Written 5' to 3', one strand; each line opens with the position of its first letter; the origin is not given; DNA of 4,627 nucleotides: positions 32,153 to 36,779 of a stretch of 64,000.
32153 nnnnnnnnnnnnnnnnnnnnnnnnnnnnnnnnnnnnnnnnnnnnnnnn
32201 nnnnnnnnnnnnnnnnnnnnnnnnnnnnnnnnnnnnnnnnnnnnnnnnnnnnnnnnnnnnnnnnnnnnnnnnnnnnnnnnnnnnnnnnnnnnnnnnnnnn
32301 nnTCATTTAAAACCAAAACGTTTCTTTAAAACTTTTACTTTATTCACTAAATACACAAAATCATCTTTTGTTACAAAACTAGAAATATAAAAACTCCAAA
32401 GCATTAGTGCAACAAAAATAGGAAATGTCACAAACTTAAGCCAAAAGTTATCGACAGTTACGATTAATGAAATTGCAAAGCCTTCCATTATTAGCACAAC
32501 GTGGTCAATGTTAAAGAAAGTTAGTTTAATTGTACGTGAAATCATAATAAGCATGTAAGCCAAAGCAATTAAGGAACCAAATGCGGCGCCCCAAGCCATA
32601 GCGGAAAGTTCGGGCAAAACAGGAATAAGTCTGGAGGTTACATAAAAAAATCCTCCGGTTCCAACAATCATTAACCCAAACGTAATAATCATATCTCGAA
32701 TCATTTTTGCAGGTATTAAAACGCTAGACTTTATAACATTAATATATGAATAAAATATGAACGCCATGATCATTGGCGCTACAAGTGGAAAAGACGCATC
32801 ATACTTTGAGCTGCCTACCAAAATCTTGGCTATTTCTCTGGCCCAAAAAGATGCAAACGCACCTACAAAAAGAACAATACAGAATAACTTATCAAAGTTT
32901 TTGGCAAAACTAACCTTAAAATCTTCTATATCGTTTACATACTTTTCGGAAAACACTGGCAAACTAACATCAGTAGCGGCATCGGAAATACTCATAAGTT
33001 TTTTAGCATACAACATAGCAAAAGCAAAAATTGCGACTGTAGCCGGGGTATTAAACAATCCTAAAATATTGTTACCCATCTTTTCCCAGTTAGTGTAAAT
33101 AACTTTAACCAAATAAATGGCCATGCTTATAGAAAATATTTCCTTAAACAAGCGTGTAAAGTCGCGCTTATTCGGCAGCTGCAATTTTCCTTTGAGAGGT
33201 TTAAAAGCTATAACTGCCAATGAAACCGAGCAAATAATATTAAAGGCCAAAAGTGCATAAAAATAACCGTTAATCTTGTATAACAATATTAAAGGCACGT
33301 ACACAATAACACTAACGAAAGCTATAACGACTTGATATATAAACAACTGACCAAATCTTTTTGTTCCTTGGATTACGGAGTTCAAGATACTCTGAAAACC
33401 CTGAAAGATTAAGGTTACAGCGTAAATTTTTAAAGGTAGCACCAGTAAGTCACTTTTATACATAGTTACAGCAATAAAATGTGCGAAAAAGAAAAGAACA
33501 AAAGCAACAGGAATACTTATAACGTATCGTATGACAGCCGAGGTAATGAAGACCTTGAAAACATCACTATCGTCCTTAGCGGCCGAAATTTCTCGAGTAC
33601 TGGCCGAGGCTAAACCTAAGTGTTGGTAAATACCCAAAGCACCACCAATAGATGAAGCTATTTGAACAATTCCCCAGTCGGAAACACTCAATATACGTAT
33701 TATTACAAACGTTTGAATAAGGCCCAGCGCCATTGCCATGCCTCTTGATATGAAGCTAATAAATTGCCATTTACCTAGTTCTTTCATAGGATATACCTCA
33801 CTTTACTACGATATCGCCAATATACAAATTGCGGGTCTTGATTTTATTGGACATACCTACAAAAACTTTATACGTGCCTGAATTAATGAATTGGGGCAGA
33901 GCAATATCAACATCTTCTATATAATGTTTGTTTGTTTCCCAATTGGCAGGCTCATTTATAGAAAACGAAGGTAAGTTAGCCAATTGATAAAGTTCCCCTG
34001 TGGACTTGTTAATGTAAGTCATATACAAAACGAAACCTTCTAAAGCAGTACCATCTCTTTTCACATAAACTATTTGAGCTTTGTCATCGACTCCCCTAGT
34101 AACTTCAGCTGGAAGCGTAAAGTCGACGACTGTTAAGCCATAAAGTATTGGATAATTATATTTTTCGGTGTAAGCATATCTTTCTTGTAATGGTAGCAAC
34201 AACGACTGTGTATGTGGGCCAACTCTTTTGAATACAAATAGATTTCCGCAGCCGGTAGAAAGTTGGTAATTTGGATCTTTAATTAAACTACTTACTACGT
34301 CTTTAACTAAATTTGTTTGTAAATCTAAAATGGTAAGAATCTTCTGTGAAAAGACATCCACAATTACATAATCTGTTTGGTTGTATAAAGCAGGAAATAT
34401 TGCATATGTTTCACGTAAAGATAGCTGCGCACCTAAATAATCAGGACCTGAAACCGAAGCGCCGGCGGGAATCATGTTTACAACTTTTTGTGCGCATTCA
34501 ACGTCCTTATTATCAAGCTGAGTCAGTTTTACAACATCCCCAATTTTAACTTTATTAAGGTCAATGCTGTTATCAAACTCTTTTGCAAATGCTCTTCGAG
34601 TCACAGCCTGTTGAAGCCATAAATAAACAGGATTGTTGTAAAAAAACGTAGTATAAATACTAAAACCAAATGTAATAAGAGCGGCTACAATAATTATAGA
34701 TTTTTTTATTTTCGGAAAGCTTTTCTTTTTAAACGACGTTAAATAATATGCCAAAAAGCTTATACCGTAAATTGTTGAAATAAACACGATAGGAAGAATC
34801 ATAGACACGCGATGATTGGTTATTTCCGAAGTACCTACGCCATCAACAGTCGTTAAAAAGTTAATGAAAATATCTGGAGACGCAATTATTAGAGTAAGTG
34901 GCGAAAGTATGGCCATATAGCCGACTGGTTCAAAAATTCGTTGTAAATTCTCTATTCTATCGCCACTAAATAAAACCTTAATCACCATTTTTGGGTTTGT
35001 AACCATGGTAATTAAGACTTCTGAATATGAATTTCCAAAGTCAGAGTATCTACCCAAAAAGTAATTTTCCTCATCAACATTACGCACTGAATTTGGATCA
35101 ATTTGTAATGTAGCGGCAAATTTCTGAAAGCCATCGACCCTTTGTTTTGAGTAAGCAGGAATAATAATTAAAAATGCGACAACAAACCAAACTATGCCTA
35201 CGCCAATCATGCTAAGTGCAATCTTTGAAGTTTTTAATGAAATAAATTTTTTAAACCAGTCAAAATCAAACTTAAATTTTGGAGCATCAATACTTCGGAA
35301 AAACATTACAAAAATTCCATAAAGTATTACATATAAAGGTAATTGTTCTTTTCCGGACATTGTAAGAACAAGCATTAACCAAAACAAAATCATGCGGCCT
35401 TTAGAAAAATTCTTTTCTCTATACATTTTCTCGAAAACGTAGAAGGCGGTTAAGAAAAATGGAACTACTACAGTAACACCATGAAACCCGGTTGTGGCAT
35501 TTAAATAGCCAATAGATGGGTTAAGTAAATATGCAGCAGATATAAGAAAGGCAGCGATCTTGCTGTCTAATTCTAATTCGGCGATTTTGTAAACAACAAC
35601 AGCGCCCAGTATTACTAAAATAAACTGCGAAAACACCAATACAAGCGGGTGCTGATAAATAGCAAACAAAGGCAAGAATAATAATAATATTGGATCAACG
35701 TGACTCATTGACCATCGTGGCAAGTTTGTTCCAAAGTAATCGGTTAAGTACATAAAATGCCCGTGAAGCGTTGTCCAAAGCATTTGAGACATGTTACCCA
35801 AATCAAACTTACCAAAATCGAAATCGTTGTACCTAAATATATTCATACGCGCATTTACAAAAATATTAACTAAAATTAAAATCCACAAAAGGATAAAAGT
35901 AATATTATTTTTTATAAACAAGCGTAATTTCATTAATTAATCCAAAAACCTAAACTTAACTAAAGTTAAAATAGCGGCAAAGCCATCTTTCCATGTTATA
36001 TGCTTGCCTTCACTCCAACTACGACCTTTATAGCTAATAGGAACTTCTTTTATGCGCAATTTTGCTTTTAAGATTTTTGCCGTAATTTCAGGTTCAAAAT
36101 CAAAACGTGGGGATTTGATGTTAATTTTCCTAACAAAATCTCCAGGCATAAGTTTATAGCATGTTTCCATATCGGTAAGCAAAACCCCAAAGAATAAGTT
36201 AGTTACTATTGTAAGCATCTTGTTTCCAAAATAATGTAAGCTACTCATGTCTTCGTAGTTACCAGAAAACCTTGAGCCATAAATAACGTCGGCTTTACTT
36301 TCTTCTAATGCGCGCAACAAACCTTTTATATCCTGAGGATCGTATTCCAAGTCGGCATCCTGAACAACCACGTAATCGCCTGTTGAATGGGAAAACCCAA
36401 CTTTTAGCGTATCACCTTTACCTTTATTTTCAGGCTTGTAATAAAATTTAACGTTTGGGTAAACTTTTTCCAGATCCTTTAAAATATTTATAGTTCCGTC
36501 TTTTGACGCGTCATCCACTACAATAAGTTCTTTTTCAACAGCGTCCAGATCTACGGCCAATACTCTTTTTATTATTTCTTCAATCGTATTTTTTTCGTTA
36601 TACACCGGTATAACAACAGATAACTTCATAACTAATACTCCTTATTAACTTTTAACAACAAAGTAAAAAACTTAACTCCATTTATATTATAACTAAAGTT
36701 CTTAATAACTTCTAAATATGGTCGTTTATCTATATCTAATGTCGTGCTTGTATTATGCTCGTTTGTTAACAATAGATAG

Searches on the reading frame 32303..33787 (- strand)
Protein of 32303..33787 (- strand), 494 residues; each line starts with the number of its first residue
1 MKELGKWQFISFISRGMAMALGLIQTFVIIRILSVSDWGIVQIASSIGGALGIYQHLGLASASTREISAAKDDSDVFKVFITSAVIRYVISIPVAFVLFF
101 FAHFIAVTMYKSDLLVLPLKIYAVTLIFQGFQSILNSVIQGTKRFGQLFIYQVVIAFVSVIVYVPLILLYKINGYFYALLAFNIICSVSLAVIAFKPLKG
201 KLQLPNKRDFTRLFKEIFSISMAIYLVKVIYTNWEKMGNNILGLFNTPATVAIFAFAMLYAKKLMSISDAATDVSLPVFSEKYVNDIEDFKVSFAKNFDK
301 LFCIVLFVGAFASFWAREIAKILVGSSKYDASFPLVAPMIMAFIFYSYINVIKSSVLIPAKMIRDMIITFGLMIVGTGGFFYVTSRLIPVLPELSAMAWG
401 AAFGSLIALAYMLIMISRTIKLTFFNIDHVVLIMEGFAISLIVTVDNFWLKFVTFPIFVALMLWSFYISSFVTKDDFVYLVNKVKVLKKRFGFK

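Call 19: search_protein_families(library=pfam, proteins=[window:32303-33787:-], max_evalue=0.001)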
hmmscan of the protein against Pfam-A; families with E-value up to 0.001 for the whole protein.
window:32303-33787:- (494 aa): 2 families
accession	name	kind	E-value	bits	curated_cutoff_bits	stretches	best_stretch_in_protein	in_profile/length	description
PF13440.11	Polysacc_synt_3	-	3.9e-22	79.3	23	1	29-327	2-287/293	Polysaccharide biosynthesis protein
PF01943.22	Polysacc_synt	-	5.6e-17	62.5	28.2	1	9-281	6-272/274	Polysaccharide biosynthesis protein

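Call 88: search_protein_families(library=ncbifam, proteins=[window:32303-33787:-], max_evalue=0.00001)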
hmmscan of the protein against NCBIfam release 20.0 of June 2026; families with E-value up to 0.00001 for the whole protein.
window:32303-33787:- (494 aa): 1 family
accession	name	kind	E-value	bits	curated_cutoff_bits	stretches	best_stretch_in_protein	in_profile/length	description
TIGR02900.1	spore_V_B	equivalog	8.9e-06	24.7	372.3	1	13-232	10-242/488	stage V sporulation protein B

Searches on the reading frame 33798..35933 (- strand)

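Call 19: search_protein_families(library=pfam, proteins=[window:33798-35933:-], max_evalue=0.001)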
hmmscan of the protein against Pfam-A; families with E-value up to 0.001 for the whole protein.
window:33798-35933:- (711 aa): 1 family
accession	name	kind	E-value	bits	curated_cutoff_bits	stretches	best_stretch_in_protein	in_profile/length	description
PF09852.15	DUF2079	-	2.2e-36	126.4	28.2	1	34-526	1-422/459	Predicted membrane protein (DUF2079)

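Call 88: search_protein_families(library=ncbifam, proteins=[window:33798-35933:-], max_evalue=0.00001)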
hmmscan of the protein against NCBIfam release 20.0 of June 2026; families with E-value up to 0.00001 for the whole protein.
window:33798-35933:- (711 aa): 0 families

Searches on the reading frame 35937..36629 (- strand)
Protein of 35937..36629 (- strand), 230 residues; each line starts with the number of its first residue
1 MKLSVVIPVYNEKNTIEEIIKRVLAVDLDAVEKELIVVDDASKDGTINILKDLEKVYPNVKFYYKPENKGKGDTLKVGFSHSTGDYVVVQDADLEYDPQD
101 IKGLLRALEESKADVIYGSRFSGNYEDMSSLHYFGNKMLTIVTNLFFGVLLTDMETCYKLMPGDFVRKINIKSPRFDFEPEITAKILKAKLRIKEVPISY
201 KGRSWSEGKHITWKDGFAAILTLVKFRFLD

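Call 19: search_protein_families(library=pfam, proteins=[window:35937-36629:-], max_evalue=0.001)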
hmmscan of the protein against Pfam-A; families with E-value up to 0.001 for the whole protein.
window:35937-36629:- (230 aa): 4 families
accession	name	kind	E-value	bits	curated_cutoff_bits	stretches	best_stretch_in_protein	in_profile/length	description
PF00535.33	Glycos_transf_2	-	2.8e-35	122.2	23.3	1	4-129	1-124/168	Glycosyl transferase family 2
PF13641.12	Glyco_tranf_2_3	-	9.3e-12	45.9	27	1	3-148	3-141/230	Glycosyltransferase like family 2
PF10111.15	Glyco_tranf_2_2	-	8.3e-08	32.5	27.3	1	4-98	1-96/276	Glycosyltransferase like family 2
PF13704.12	Glyco_tranf_2_4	-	0.00014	22.7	27.5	1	18-93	5-81/98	Glycosyl transferase family 2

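Call 88: search_protein_families(library=ncbifam, proteins=[window:35937-36629:-], max_evalue=0.00001)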
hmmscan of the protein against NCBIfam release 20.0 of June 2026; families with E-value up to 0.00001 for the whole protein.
window:35937-36629:- (230 aa): 21 families
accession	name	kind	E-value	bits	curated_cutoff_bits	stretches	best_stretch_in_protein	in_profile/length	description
TIGR04182.1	glyco_TIGR04182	equivalog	3e-31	108.9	325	1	3-225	2-216/293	S-layer glycoprotein N-glycosyltransferase AglJ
NF047588.1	GlcsyltransPgfSStrep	equivalog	4e-21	75.5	500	1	1-169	1-167/308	glycosyltransferase PgfS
TIGR03937.1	PgaC_IcaA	equivalog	3.2e-18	65.9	422.3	1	2-111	46-153/407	poly-beta-1,6-N-acetyl-D-glucosamine synthase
NF007986.1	PRK10714.1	equivalog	2.5e-16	59.6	529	1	2-120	7-126/316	undecaprenyl-phosphate 4-deoxy-4-formamido-L-arabinose transferase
NF007482.0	PRK10073.1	equivalog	2.6e-15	56.2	423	1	2-116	7-118/334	glycosyltransferase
TIGR04283.1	glyco_like_mftF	equivalog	7.6e-15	55.1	182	1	3-134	1-124/221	TIGR04283 family arsenosugar biosynthesis glycosyltransferase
NF010496.0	PRK13915.1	equivalog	4.5e-14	52.2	262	1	2-108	32-142/307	glucosyl-3-phosphoglycerate synthase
TIGR03111.1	glyc2_xrt_Gpos1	hypoth_equivalog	4.7e-14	52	363.95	1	3-111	51-159/439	TIGR03111 family XrtG-associated glycosyltransferase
NF041875.1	EPS_EpsD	equivalog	8.4e-14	51.7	370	1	3-119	1-115/325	exopolysaccharide biosynthesis glycosyltransferase EpsD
NF047683.1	TeichurnBiosyTuaG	equivalog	6.9e-13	48.8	400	1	3-112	8-115/252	teichuronic acid biosynthesis protein TuaG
NF058614.1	PPMAGASynPpgS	equivalog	2e-12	47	370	1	5-209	4-207/226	polyprenyl-phospho-N-acetylgalactosaminyl synthase PpgS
NF041391.1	DPhHxTase_Halo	equivalog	3.2e-12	45.9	375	1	9-204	3-187/213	dolichyl-phosphate hexose transferase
NF053739.1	GlytfEpsEBac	equivalog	6.1e-11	41.8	450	1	2-93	2-92/265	glycosyltransferase EpsE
NF050050.1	ProtGlycPglI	equivalog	2.1e-10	40.5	500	1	2-115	3-115/306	GalNAc(5)-diNAcBac-PP-undecaprenol beta-1,3-glucosyltransferase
NF038302.1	EPS_HpsE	equivalog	4.4e-10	39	300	1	1-127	1-130/307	hormogonium polysaccharide biosynthesis glycosyltransferase HpsE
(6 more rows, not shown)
